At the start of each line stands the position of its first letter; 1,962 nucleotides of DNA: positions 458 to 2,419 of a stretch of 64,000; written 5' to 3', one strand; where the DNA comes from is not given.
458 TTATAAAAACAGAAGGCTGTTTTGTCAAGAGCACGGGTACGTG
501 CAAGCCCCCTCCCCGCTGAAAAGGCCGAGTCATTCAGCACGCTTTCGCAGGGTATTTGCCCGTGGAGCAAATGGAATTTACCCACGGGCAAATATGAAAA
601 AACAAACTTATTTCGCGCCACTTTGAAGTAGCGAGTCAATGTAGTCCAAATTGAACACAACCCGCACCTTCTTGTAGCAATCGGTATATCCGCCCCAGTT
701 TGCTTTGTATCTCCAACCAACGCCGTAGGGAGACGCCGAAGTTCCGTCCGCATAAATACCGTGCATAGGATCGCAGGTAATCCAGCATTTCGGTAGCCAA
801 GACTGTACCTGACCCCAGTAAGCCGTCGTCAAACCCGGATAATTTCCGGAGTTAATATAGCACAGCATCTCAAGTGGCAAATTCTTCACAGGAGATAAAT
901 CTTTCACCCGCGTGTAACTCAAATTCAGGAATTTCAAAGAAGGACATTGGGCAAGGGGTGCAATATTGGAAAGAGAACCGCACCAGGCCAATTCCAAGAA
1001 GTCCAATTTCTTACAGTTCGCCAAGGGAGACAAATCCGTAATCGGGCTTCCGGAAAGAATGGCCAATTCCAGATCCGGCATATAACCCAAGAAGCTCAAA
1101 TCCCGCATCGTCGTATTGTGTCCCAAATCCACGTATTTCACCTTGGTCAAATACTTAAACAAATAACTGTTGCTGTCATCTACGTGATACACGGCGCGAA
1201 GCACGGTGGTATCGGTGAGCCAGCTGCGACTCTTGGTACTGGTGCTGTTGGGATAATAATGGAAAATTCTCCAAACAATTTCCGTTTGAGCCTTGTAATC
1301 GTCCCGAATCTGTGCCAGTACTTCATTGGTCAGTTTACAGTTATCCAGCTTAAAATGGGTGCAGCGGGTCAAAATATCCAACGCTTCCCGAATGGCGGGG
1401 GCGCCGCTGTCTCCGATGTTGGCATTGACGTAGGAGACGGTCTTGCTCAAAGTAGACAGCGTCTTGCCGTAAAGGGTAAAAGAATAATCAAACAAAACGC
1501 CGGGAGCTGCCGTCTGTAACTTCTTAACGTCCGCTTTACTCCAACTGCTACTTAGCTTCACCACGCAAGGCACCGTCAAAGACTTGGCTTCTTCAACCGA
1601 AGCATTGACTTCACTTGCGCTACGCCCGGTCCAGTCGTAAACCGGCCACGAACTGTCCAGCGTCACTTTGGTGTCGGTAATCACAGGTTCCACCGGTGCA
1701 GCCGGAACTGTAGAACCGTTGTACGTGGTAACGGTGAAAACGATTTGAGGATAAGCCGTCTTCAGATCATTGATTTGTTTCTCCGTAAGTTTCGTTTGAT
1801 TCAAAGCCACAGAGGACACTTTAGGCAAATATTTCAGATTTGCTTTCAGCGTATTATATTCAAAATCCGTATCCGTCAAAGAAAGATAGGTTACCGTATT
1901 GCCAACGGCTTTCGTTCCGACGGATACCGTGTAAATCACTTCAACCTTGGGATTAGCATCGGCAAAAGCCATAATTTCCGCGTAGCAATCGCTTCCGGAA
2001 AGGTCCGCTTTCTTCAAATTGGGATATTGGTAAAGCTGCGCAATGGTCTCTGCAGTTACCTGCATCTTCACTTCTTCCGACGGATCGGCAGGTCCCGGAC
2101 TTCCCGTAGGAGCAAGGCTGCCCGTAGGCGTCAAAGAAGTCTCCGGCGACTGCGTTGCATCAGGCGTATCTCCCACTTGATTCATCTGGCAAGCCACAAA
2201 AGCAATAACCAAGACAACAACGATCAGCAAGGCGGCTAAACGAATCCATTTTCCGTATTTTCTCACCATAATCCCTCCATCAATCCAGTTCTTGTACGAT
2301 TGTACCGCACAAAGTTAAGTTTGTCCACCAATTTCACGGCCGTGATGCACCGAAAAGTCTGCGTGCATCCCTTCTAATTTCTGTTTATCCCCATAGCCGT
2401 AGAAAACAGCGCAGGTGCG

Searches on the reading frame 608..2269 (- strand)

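Call 97: search_protein_families(library=pfam, proteins=[window:608-2269:-], max_evalue=0.00001)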
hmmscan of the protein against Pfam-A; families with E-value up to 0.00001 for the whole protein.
window:608-2269:- (553 aa): 1 family
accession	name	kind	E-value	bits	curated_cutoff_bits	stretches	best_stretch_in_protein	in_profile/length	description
PF12799.13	LRR_4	-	2.4e-07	31.2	27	0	432-463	12-44/44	Leucine Rich repeats (2 copies)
